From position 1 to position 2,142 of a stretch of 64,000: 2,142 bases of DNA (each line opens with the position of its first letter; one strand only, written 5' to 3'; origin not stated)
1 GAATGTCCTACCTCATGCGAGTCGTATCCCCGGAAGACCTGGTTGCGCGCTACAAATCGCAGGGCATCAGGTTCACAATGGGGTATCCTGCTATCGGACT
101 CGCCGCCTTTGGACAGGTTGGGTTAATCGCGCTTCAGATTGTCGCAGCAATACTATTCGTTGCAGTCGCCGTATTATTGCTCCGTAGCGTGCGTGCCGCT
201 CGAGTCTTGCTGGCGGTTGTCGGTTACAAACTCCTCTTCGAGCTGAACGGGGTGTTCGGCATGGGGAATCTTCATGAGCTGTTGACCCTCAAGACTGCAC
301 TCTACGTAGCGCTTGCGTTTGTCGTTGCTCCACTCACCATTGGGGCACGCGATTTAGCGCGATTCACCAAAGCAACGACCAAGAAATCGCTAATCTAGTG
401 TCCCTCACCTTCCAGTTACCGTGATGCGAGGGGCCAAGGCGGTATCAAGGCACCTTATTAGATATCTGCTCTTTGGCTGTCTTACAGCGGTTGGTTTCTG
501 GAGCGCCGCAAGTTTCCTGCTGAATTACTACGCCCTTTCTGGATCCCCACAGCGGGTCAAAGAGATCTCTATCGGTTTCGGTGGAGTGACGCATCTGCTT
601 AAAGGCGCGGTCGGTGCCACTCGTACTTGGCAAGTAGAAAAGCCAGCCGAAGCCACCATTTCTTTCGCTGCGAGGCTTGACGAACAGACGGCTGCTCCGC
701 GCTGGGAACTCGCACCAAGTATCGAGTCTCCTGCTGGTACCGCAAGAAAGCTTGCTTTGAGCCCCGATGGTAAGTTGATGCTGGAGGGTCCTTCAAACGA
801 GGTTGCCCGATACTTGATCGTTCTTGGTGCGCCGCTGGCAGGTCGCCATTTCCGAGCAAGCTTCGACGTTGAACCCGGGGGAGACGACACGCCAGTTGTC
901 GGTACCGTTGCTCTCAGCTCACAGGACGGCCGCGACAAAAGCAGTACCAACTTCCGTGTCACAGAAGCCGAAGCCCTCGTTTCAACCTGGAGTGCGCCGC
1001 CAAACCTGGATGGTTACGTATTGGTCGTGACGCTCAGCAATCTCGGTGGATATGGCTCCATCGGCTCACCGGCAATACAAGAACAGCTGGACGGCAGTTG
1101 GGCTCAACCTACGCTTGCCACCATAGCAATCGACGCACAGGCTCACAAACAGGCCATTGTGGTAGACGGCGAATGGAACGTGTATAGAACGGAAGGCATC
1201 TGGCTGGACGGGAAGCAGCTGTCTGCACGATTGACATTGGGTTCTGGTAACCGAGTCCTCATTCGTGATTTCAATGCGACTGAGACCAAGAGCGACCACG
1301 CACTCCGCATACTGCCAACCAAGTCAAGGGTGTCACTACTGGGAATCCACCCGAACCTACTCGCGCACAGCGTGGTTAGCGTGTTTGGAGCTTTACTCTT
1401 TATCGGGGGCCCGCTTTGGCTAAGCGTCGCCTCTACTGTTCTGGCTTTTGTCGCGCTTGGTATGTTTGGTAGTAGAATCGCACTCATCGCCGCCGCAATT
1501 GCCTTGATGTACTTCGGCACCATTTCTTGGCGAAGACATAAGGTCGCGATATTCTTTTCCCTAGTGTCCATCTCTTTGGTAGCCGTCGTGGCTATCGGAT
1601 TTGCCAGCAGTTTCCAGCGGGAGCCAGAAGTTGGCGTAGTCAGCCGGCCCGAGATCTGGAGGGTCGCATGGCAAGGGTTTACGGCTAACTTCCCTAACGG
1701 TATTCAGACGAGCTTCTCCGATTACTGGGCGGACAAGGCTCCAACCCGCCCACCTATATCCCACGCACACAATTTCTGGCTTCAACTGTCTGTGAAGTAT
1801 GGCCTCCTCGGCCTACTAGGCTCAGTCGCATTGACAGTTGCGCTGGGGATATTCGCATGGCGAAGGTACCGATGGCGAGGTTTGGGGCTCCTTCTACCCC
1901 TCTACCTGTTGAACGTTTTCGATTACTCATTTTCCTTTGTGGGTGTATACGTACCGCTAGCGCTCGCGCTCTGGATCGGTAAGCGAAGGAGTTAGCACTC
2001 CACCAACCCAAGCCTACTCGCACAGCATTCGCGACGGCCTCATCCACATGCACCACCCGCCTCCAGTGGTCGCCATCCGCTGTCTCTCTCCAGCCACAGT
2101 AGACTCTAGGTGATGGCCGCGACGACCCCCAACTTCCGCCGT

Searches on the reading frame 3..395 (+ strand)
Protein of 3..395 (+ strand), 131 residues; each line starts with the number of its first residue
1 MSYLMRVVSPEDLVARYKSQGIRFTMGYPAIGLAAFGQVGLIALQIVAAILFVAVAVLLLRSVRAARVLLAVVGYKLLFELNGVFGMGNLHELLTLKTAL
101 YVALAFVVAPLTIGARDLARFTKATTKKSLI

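Call 34: search_protein_families(library=pfam, proteins=[window:3-395:+], max_evalue=0.001)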
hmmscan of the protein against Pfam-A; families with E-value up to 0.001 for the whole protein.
window:3-395:+ (131 aa): 1 family
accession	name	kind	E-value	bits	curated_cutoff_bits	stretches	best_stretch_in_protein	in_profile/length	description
PF19982.4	DUF6418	-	5.5e-18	65.6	25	1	1-102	8-109/109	Family of unknown function (DUF6418)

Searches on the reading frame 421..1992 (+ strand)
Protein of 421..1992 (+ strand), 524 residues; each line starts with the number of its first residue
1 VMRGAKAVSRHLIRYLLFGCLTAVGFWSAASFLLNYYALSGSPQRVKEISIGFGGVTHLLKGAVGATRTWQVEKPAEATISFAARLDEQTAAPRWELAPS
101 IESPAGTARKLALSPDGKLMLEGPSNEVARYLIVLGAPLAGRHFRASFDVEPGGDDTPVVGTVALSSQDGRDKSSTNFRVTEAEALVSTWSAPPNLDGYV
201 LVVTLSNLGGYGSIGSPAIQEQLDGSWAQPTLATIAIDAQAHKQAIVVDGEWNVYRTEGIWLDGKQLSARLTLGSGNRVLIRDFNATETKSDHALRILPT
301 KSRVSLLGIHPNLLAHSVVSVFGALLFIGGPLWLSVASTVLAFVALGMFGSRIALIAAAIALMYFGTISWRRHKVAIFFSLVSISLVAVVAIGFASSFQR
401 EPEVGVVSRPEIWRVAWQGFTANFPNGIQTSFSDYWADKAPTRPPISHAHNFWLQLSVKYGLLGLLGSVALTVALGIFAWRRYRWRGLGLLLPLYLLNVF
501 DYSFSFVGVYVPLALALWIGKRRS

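Call 4: search_protein_families(library=pfam, proteins=[window:421-1992:+], max_evalue=0.01)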
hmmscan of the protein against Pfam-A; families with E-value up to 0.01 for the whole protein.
window:421-1992:+ (524 aa): 1 family
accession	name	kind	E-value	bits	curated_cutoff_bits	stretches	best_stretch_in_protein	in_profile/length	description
PF04932.20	Wzy_C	-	2.2e-15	57.2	31.7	1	338-467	2-147/149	O-Antigen ligase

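Call 5: search_protein_families(library=ncbifam, proteins=[window:421-1992:+], max_evalue=0.01)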
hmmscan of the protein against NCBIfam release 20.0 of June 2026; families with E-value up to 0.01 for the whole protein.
window:421-1992:+ (524 aa): 0 families

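Call 74: search_protein_families(library=ncbifam, proteins=[window:421-1992:+], max_evalue=1)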
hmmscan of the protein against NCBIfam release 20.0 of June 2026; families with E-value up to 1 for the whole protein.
window:421-1992:+ (524 aa): 1 family
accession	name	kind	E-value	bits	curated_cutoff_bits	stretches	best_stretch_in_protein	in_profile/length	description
NF041942.1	DVU2496_dom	subfamily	0.13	12.3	37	1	231-264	14-46/66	DVU_2496 family lipoprotein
